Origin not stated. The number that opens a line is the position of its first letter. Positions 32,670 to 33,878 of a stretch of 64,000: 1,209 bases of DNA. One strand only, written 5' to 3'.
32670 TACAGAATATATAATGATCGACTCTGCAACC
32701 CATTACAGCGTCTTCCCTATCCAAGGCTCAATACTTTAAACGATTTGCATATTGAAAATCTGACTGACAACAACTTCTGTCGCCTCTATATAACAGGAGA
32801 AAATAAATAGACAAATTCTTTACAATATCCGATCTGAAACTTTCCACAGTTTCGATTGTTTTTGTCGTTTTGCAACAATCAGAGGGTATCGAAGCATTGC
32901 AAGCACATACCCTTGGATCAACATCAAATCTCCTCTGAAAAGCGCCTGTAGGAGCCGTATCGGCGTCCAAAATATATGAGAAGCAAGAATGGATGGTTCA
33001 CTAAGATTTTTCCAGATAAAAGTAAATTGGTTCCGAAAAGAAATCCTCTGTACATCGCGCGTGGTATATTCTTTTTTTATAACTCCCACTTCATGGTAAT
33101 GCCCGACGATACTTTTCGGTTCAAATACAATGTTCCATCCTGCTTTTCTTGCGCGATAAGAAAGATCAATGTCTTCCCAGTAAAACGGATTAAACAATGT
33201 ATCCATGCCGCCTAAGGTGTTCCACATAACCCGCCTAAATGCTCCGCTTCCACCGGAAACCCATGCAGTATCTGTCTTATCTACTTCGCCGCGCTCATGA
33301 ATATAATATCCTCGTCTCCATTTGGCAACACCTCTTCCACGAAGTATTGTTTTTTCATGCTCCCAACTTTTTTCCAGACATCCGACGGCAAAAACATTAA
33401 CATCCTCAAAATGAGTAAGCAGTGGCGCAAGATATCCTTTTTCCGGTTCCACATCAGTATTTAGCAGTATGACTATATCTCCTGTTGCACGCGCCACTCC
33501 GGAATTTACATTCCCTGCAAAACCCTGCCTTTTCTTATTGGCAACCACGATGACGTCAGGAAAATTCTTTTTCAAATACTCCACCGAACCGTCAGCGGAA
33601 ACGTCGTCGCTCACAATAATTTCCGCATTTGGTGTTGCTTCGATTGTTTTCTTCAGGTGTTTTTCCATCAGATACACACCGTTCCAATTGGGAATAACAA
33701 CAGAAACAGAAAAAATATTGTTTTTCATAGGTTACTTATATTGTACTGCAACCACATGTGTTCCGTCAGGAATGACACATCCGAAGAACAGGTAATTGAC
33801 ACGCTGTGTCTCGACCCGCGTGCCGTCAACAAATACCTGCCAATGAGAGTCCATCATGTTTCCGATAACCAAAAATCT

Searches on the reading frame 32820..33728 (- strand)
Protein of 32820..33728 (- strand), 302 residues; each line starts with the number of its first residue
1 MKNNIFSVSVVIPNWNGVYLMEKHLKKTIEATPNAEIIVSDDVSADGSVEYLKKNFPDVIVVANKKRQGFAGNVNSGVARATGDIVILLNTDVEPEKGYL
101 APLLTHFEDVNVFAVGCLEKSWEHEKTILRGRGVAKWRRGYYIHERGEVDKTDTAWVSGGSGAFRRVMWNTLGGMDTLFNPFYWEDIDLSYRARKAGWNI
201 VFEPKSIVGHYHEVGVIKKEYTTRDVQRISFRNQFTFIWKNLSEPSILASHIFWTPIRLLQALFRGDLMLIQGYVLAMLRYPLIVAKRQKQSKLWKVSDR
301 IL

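Call 4: search_protein_families(library=pfam, proteins=[window:32820-33728:-], max_evalue=0.01)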
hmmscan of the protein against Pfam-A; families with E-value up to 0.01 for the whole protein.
window:32820-33728:- (302 aa): 4 families
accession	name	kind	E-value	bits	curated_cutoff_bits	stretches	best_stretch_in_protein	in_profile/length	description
PF00535.33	Glycos_transf_2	-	6e-22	78.8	23.3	1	9-166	1-161/168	Glycosyl transferase family 2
PF13641.12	Glyco_tranf_2_3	-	2.1e-18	67.6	27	1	8-213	3-214/230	Glycosyltransferase like family 2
PF13632.12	Glyco_trans_2_3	-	0.00013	22.3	27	1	85-222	1-134/198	Glycosyl transferase family group 2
PF13506.12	Glyco_transf_21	-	0.0094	15.9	21.7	0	73-209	21-153/174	Glycosyl transferase family 21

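Call 5: search_protein_families(library=ncbifam, proteins=[window:32820-33728:-], max_evalue=0.01)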
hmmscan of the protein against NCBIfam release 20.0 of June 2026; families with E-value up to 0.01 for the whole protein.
window:32820-33728:- (302 aa): 16 families
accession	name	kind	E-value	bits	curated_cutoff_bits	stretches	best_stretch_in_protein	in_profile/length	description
TIGR03965.1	mycofact_glyco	equivalog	2.6e-22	79.4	280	1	6-214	74-284/467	mycofactocin biosynthesis glycosyltransferase MftF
NF041875.1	EPS_EpsD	equivalog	5e-21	75.4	370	1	8-215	1-211/325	exopolysaccharide biosynthesis glycosyltransferase EpsD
TIGR03937.1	PgaC_IcaA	equivalog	2.8e-13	49.6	422.3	1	4-207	43-247/407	poly-beta-1,6-N-acetyl-D-glucosamine synthase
TIGR04283.1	glyco_like_mftF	equivalog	6.8e-12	45.4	182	1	8-208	1-183/221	TIGR04283 family arsenosugar biosynthesis glycosyltransferase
NF038299.1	EPS_HpsN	equivalog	4.7e-09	35.7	425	1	7-244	2-256/317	hormogonium polysaccharide biosynthesis glycosyltransferase HpsN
NF050050.1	ProtGlycPglI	equivalog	1.4e-08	34.5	500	1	8-135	4-137/306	GalNAc(5)-diNAcBac-PP-undecaprenol beta-1,3-glucosyltransferase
NF007482.0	PRK10073.1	equivalog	6.2e-08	32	423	1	1-94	1-97/334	glycosyltransferase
TIGR03472.1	HpnI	equivalog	4.3e-07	29.1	310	1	45-214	84-256/373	bacteriohopanetetrol glucosamine biosynthesis glycosyltransferase HpnI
NF007986.1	PRK10714.1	equivalog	2.8e-06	26.6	529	1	3-95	3-103/316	undecaprenyl-phosphate 4-deoxy-4-formamido-L-arabinose transferase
NF041394.1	GtaseAglG_Halo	equivalog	1.1e-05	24.9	440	1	56-176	56-175/304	glucosyl-dolichyl phosphate glucuronosyltransferase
NF047683.1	TeichurnBiosyTuaG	equivalog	6.4e-05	22.7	400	1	2-96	2-100/252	teichuronic acid biosynthesis protein TuaG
TIGR01556.1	rhamnosyltran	subfamily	7.9e-05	22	200.55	1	23-210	8-200/281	rhamnosyltransferase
NF038302.1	EPS_HpsE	equivalog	8.4e-05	21.7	300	1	8-101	3-105/307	hormogonium polysaccharide biosynthesis glycosyltransferase HpsE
NF053739.1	GlytfEpsEBac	equivalog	0.0004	19.5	450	1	17-87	8-87/265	glycosyltransferase EpsE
TIGR04009.1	wcaE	equivalog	0.0011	18.3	369.2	1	8-91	6-91/248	colanic acid biosynthesis glycosyltransferase WcaE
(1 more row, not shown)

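Call 12: search_solved_structures(query=window:32820-33728:-, max_evalue=0.001)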
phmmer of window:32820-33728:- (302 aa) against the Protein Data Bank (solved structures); distinct sequences matched with E-value up to 0.001: 7.
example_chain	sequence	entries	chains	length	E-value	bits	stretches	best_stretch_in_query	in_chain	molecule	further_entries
6yv7_B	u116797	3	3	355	1.4e-07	34.2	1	8-177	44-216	Glycosyl transferase, family 2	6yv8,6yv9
6yv7_A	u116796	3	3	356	1.4e-07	34.2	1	8-177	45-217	Glycosyl transferase, family 2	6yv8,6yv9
5nqa_A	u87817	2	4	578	1.1e-05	28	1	25-211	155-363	Polypeptide N-acetylgalactosaminyltransferase 4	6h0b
2d7i_A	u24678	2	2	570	1.7e-05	27.4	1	34-213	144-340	Polypeptide N-acetylgalactosaminyltransferase 10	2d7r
6s22_A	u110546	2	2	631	5.3e-05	25.7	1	29-213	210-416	Polypeptide N-acetylgalactosaminyltransferase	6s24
6pxu_A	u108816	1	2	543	0.00014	24.4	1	8-211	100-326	Polypeptide N-acetylgalactosaminyltransferase 12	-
5mlz_A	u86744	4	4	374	0.00032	23.2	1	6-116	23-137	Dolichol monophosphate mannose synthase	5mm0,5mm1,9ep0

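Call 28: find_homologous_proteins(query=window:32820-33728:-, max_evalue=0.00001)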
Query window:32820-33728:- (302 aa): 3394 proteins with E <= 0.00001 among 4098 candidates; the best 120 are listed.
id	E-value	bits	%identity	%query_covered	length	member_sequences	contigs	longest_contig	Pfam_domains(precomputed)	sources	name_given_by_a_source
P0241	1.1e-203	693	100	100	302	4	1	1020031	PF13641.13,PF00535.33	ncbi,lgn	ncbi:MAG: glycosyltransferase family 2 protein [Microgenomates group bacterium]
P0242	3.2e-184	629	89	100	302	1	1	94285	PF13641.13,PF00535.33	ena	-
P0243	5.9e-177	605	86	100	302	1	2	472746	PF13632.13,PF13506.14,PF13641.13,PF00535.33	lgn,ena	-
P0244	3.1e-176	603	86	100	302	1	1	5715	PF13632.13,PF13506.14,PF13641.13,PF00535.33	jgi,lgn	-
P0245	7.2e-176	602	86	100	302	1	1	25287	PF13632.13,PF13506.14,PF13641.13,PF00535.33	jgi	-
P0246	7.8e-171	585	83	100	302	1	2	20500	PF13632.13,PF13641.13,PF00535.33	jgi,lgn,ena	-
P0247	7.7e-167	572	82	100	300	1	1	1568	PF13632.13,PF13641.13,PF00535.33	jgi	-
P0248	3.3e-163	560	80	99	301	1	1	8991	PF13641.13,PF00535.33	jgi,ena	-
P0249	3.7e-163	560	81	98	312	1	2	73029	PF13641.13,PF00535.33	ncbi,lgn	-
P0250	2.2e-158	544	77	100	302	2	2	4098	PF13632.13,PF13506.14,PF13641.13,PF00535.33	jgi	-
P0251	7.0e-155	533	73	98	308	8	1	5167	PF13632.13,PF13641.13,PF00535.33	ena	-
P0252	3.6e-153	527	75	98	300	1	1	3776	PF13632.13,PF13641.13,PF00535.33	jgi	-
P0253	8.9e-153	526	73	98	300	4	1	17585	PF13632.13,PF13641.13,PF00535.33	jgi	-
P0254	1.1e-152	526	73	98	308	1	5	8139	PF13632.13,PF13641.13,PF00535.33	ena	-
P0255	1.4e-152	525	73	98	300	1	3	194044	PF13632.13,PF13641.13,PF00535.33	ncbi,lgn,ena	-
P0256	8.8e-152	523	72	98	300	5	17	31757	PF13632.13,PF13641.13,PF00535.33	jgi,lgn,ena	-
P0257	1.9e-151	522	74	98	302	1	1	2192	PF13632.13,PF13506.14,PF13641.13,PF00535.33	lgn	-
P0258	3.2e-145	501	70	98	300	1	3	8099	PF13641.13,PF00535.33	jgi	-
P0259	2.7e-144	498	70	98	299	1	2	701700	PF13641.13,PF00535.33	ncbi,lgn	-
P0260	7.4e-144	497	72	98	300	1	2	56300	PF13632.13,PF13641.13,PF00535.33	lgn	-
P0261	1.1e-143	496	69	100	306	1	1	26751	PF13641.13,PF00535.33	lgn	-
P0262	7.2e-143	493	70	99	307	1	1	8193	PF13641.13,PF00535.33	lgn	-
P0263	9.7e-143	493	69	100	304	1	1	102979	PF13641.13,PF00535.33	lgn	-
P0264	4.1e-142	491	68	98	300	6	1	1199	PF13641.13,PF00535.33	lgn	-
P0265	4.1e-142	491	70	98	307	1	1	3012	PF13641.13,PF00535.33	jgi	jgi:GT2 family glycosyltransferase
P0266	4.8e-142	491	70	98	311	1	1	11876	PF13632.13,PF13641.13,PF00535.33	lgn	-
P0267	9.8e-142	490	70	98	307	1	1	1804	PF13641.13,PF00535.33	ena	-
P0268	2.4e-141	488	71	99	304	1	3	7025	PF13632.13,PF13641.13,PF00535.33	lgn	-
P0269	3.7e-141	488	69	98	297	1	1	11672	PF13641.13,PF00535.33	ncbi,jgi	jgi:GT2 family glycosyltransferase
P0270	3.7e-141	488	70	97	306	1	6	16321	PF13632.13,PF13641.13,PF00535.33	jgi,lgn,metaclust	metaclust:\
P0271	4.1e-141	488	69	97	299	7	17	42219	PF13632.13,PF13641.13,PF00535.33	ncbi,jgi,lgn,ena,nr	ncbi:MAG: Glycosyl transferase, family 2 [Microgenomates group bacterium GW2011_GWB1_40_9]|nr:MAG: G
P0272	4.8e-141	487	69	98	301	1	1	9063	PF13632.13,PF13506.14,PF13641.13,PF00535.33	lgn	-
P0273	6.2e-141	487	69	98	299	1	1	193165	PF13632.13,PF13641.13,PF00535.33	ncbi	-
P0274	2.5e-140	485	68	98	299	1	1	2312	PF13506.14,PF13641.13,PF00535.33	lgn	-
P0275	9.1e-140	483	69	100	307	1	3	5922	PF13641.13,PF00535.33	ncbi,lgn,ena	-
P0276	1.2e-139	483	69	98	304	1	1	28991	PF13506.14,PF13641.13,PF00535.33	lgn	-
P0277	1.4e-139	483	68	99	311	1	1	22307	PF13632.13,PF13506.14,PF13641.13,PF00535.33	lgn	-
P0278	2.6e-139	482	70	97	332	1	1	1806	PF13641.13,PF00535.33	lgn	-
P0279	2.6e-139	482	69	98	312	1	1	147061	PF13632.13,PF13641.13,PF00535.33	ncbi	-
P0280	3.6e-139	481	68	97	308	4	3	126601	PF13641.13,PF00535.33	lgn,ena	-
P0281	4.9e-139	481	68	99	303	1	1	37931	PF13632.13,PF13641.13,PF00535.33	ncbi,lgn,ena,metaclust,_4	metaclust:\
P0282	5.1e-139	481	67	97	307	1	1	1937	PF13506.14,PF13641.13,PF00535.33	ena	-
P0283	8.7e-139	480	68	97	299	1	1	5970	PF13632.13,PF13641.13,PF00535.33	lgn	-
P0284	1.4e-138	479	68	97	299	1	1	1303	PF13641.13,PF00535.33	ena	-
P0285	1.7e-138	479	69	98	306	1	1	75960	PF13632.13,PF13641.13,PF00535.33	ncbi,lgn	-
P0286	1.8e-138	479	68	98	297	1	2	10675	PF13632.13,PF13641.13,PF00535.33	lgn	-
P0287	1.8e-138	479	69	98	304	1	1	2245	PF13506.14,PF13641.13,PF00535.33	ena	-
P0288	2.6e-138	478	69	98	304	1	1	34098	PF13641.13,PF00535.33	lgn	-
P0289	4.0e-138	478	68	97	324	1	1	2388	PF13632.13,PF13506.14,PF13641.13,PF00535.33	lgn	-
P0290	5.4e-138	477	66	99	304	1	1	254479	PF13506.14,PF13641.13,PF00535.33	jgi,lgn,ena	-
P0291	8.8e-138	477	68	98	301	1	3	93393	PF13632.13,PF13506.14,PF13641.13,PF00535.33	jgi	jgi:GT2 family glycosyltransferase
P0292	9.5e-138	477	68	98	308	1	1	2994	PF13641.13,PF00535.33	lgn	-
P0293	1.8e-137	476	67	98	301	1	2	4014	PF13641.13,PF00535.33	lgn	-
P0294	1.9e-137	476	69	98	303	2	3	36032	PF13632.13,PF13641.13,PF00535.33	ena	-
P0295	2.1e-137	475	67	97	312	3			PF13632.13,PF13641.13,PF00535.33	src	-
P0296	2.6e-137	475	65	98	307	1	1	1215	PF13632.13,PF13641.13,PF00535.33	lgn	-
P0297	3.0e-137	475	68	98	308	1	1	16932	PF13632.13,PF13641.13,PF00535.33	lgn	-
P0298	4.8e-137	474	67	98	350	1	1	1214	PF13632.13,PF13506.14,PF13641.13,PF00535.33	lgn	-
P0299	6.1e-137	474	67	98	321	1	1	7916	PF13632.13,PF13641.13,PF00535.33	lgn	-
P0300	6.6e-137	474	68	98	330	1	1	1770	PF13632.13,PF13641.13,PF00535.33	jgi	jgi:GT2 family glycosyltransferase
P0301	8.0e-137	474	65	99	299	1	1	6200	PF13641.13,PF00535.33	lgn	-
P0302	8.3e-137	473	67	98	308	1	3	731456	PF13632.13,PF13641.13,PF00535.33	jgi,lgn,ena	jgi:GT2 family glycosyltransferase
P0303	1.1e-136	473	68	97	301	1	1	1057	PF13632.13,PF13641.13,PF00535.33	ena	-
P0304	1.5e-136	473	67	97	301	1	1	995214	PF13641.13,PF00535.33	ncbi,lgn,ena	-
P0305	1.6e-136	473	68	98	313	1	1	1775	PF13632.13,PF13506.14,PF13641.13,PF00535.33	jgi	jgi:O-antigen biosynthesis protein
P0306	1.6e-136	473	65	98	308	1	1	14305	PF13641.13,PF00535.33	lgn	-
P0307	4.7e-136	471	67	100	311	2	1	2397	PF13641.13,PF00535.33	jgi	-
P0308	5.0e-136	471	66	98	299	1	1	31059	PF13632.13,PF13641.13,PF00535.33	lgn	-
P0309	7.3e-136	470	67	98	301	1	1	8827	PF13632.13,PF13506.14,PF13641.13,PF00535.33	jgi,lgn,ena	-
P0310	8.1e-136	470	67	98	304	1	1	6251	PF13632.13,PF13641.13,PF00535.33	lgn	-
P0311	8.5e-136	470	67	98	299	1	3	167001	PF13632.13,PF13506.14,PF13641.13,PF00535.33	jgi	jgi:GT2 family glycosyltransferase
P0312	9.8e-136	470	67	97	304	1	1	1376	PF13641.13,PF00535.33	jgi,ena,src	-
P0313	1.0e-135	470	67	98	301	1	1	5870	PF13641.13,PF00535.33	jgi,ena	-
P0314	1.0e-135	470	68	98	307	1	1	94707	PF13632.13,PF13641.13,PF00535.33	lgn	-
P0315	1.1e-135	470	66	97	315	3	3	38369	PF13632.13,PF13641.13,PF00535.33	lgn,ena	-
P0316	1.5e-135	469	68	97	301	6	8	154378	PF13632.13,PF13506.14,PF13641.13,PF00535.33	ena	-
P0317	2.3e-135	469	66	98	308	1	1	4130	PF13641.13,PF00535.33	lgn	-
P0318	3.8e-135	468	67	98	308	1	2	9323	PF13632.13,PF13641.13,PF00535.33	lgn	-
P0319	4.0e-135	468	67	97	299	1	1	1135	PF13632.13,PF13641.13,PF00535.33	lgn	-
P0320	4.4e-135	468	67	98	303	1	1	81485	PF13641.13,PF00535.33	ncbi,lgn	-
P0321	5.1e-135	468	66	98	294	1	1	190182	PF13506.14,PF13641.13,PF00535.33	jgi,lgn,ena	-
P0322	6.1e-135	467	67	98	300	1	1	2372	PF13641.13,PF00535.33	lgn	-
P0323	7.1e-135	467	66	98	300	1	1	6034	PF13632.13,PF13641.13,PF00535.33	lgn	-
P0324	7.3e-135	467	66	99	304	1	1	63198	PF13632.13,PF13506.14,PF13641.13,PF00535.33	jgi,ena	-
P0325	8.3e-135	467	66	97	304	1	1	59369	PF13641.13,PF00535.33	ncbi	ncbi:MAG: glycosyltransferase family 2 protein [Candidatus Gottesmanbacteria bacterium]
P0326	1.2e-134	466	66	98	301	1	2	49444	PF13632.13,PF13641.13,PF00535.33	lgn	-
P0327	1.2e-134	466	66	98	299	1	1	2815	PF13632.13,PF13506.14,PF13641.13,PF00535.33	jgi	jgi:GT2 family glycosyltransferase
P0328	1.3e-134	466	67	98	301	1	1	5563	PF13632.13,PF13641.13,PF00535.33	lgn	-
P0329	1.4e-134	466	66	97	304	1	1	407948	PF13641.13,PF00535.33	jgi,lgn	jgi:GT2 family glycosyltransferase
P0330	1.5e-134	466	67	97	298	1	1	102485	PF13632.13,PF13641.13,PF00535.33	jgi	jgi:GT2 family glycosyltransferase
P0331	4.0e-134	465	66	98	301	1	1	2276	PF13632.13,PF13506.14,PF13641.13,PF00535.33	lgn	-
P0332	4.2e-134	465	66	97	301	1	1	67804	PF13506.14,PF13641.13,PF00535.33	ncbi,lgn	-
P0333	4.3e-134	465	66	98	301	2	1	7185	PF13641.13,PF00535.33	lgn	-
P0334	4.8e-134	464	65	97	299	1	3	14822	PF13641.13,PF00535.33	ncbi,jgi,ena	-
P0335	7.6e-134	464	66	97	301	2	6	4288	PF13506.14,PF13641.13,PF00535.33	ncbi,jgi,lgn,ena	-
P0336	1.2e-133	463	70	94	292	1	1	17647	PF13632.13,PF13641.13,PF00535.33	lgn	-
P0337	1.4e-133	463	65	99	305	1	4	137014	PF13641.13,PF00535.33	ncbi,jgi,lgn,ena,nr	ncbi:glycosyltransferase family 2 protein [Patescibacteria group bacterium]|nr:glycosyltransferase f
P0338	2.0e-133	462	67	97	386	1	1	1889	PF13632.13,PF13506.14,PF13641.13,PF00535.33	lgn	-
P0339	2.1e-133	462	66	98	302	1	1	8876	PF13506.14,PF13641.13,PF00535.33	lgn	-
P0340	2.8e-133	462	66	98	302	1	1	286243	PF13632.13,PF13641.13,PF00535.33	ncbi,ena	-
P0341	3.0e-133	462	68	98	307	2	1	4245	PF13641.13,PF00535.33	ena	-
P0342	5.8e-133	461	65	98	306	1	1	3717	PF13641.13,PF00535.33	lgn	-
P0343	6.1e-133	461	64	98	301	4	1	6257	PF13641.13,PF00535.33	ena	-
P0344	6.6e-133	461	66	98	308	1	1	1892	PF13641.13,PF00535.33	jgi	jgi:GT2 family glycosyltransferase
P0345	7.1e-133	461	66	98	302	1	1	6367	PF13641.13,PF00535.33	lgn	-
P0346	1.5e-132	460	63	99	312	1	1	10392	PF13632.13,PF13641.13,PF00535.33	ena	-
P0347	1.5e-132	459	66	99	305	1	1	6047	PF13632.13,PF13641.13,PF00535.33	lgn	-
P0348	2.0e-132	459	66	97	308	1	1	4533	PF13632.13,PF13506.14,PF13641.13,PF00535.33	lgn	-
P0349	2.5e-132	459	69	92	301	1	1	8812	PF13641.13,PF00535.33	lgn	-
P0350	2.7e-132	459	66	98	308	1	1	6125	PF13632.13,PF13641.13,PF00535.33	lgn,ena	-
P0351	3.6e-132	458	66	98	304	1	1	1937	PF13506.14,PF13641.13,PF00535.33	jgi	-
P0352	4.0e-132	458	67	97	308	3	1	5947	PF13632.13,PF13641.13,PF00535.33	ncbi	-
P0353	1.3e-131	456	66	96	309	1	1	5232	PF13632.13,PF13506.14,PF13641.13,PF00535.33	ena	-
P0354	1.4e-131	456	65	98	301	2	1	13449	PF13641.13,PF00535.33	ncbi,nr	ncbi:MAG: glycosyltransferase family 2 protein [Candidatus Gottesmanbacteria bacterium]|nr:glycosylt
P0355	1.8e-131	456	66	97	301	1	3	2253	PF13641.13,PF00535.33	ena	-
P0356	2.3e-131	456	66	98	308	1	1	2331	PF13632.13,PF13506.14,PF13641.13,PF00535.33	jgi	jgi:GT2 family glycosyltransferase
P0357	2.7e-131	455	64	98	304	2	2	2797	PF13641.13,PF00535.33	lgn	-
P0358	3.4e-131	455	65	98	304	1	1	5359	PF13632.13,PF13506.14,PF13641.13,PF00535.33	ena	-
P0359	3.7e-131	455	65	99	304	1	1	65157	PF13632.13,PF13506.14,PF13641.13,PF00535.33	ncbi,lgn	-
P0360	5.8e-131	454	65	98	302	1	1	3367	PF13632.13,PF13641.13,PF00535.33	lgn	-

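Call 33: search_solved_structures(query=A2, max_evalue=0.01, show_alignments=1)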
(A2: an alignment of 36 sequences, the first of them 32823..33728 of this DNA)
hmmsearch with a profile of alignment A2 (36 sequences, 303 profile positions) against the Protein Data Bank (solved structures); distinct sequences matched with E-value up to 0.01: 42.
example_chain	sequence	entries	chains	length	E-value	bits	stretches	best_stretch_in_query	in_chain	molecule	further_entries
6yv7_B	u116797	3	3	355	9.4e-14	54.5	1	5-175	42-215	Glycosyl transferase, family 2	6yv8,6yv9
6yv7_A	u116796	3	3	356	9.5e-14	54.5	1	5-175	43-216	Glycosyl transferase, family 2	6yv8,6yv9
2z87_A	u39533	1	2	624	3.5e-13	52.6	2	6-110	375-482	Chondroitin synthase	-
2z86_A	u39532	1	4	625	3.5e-13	52.6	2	6-110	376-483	Chondroitin synthase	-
5mlz_A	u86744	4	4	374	2.5e-10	43.3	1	3-115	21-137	Dolichol monophosphate mannose synthase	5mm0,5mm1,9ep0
6p61_A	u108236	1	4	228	1.3e-08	37.6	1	1-116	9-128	Glycosyltransferase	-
5nqa_A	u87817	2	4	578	1.8e-08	37.2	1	6-210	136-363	Polypeptide N-acetylgalactosaminyltransferase 4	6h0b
6nqt_A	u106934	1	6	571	3.9e-08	36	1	8-210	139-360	Polypeptide N-acetylgalactosaminyltransferase 2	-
6e7i_A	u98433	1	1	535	4.2e-08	35.9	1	8-210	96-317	Polypeptide N-acetylgalactosaminyltransferase 2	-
6s22_A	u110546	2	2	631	6e-08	35.4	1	8-212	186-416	Polypeptide N-acetylgalactosaminyltransferase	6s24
6pxu_A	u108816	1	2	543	6.1e-08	35.4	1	6-205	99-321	Polypeptide N-acetylgalactosaminyltransferase 12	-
2d7i_A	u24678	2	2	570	1.5e-07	34.2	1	6-110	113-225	Polypeptide N-acetylgalactosaminyltransferase 10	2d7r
2ffu_A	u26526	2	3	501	1.6e-07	34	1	8-210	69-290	Polypeptide N-acetylgalactosaminyltransferase 2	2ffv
6egs_A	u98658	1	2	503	1.6e-07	34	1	8-210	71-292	Polypeptide N-acetylgalactosaminyltransferase 2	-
4d11_C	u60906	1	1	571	1.8e-07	33.9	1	8-210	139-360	POLYPEPTIDE GALNAC-TRANSFERASE T2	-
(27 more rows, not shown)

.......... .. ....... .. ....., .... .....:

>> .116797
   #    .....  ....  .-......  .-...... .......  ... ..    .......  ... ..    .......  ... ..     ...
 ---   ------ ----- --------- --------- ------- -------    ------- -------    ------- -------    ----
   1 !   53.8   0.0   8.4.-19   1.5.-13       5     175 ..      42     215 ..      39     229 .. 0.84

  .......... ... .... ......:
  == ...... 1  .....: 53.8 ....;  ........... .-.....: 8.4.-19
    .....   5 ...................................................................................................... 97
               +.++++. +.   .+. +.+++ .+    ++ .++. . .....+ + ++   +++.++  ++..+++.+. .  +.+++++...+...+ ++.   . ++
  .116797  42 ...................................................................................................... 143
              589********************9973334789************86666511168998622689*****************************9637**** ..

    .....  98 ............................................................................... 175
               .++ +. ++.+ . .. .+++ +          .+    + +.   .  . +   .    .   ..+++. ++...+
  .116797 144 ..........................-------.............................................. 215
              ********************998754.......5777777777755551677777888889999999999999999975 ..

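Call 42: predict_structure(alignment_id=A2)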
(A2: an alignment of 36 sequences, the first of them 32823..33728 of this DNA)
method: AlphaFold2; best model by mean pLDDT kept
length: 302 residues; sequences in the alignment: 36
mean_pLDDT: 90.9   pTM: 0.88
mean pLDDT of the five models: 90.9, 88.0, 85.7, 85.1, 82.8
residues with pLDDT >= 90: 213; 70-90: 78; 50-70: 8; < 50: 3
segments of 3 or more residues with pLDDT < 50: 1-3
pLDDT, mean of each block of 10 residues (from residue 1): 75 90 94 95 92 96 94 97 96 93 95 95 85 76 80 87 96 95 90 96 92 71 92 94 88 92 95 97 96 93 85
secondary structure, 60 per line:
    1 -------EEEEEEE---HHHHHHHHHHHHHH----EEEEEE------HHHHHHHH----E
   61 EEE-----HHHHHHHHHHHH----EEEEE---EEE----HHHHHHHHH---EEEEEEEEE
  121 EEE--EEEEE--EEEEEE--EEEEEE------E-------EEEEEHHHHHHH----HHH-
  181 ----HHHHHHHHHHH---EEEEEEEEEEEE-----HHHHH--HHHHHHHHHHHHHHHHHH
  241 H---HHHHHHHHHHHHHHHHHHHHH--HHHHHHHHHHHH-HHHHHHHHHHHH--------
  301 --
elements in order: E8-14 H18-31 E36-41 H48-55 E60-63 H69-80 E85-89 E93-95 H100-108 E112-123 E126-130 E133-138 E141-146 E161-165 H166-172 H185-195 E199-210 H216-220 H223-241 H245-265 H268-279 H281-292
